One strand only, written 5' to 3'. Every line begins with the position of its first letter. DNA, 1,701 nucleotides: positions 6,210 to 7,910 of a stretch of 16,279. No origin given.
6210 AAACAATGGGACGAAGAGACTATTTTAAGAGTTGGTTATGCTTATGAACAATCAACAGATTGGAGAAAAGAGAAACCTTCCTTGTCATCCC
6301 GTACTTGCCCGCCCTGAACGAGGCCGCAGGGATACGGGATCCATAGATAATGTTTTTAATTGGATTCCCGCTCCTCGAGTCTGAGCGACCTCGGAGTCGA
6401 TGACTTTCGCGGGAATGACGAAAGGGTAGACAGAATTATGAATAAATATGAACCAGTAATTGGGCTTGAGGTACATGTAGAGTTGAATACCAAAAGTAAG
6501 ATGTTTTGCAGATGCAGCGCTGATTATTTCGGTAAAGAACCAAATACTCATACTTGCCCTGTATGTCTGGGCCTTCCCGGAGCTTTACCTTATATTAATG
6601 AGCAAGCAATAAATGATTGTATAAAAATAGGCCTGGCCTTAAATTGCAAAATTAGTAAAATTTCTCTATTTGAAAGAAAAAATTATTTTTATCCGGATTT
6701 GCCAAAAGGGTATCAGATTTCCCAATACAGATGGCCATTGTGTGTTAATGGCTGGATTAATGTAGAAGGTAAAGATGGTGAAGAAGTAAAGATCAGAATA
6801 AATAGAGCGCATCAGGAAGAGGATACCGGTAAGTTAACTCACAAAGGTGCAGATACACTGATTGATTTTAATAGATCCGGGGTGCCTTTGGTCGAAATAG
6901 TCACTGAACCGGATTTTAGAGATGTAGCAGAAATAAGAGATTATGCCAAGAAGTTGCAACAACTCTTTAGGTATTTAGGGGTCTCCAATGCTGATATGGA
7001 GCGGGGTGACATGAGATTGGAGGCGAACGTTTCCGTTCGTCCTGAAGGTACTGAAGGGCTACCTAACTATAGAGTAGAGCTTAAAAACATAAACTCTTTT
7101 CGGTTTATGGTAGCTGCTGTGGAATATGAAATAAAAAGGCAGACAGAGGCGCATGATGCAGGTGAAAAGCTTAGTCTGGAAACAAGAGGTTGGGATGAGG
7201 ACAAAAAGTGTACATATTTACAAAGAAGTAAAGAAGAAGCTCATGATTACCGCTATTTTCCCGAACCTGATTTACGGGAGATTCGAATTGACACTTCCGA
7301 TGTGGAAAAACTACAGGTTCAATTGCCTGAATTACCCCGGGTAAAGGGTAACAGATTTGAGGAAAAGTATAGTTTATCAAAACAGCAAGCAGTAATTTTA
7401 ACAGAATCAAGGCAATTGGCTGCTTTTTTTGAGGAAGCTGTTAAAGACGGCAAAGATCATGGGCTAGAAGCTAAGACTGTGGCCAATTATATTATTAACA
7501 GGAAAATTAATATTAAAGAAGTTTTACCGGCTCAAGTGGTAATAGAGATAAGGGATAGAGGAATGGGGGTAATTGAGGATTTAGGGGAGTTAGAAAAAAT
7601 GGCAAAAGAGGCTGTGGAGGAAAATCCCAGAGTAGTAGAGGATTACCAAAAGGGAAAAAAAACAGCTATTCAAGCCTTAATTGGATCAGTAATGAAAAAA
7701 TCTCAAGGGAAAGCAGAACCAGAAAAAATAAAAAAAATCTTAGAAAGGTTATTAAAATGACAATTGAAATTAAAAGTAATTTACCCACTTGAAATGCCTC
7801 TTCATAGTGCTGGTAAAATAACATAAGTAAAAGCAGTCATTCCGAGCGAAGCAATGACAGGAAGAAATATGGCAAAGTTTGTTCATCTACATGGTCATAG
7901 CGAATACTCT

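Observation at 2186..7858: Family of short GC-rich palindromic elements colonising essential genes in frame (RPE-like)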

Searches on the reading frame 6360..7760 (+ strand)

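Call 7: search_protein_families(library=pfam, proteins=[window:6360-7760:+])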
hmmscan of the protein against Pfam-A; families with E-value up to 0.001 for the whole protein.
window:6360-7760:+ (466 aa): 2 families
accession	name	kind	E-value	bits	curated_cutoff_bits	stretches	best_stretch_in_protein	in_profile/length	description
PF02934.20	GatB_N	-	4.6e-113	377.4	23.4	1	33-315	2-276/277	GatB/GatE catalytic domain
PF02637.23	GatB_Yqey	-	5.5e-19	68.9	27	1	397-465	80-148/148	GatB domain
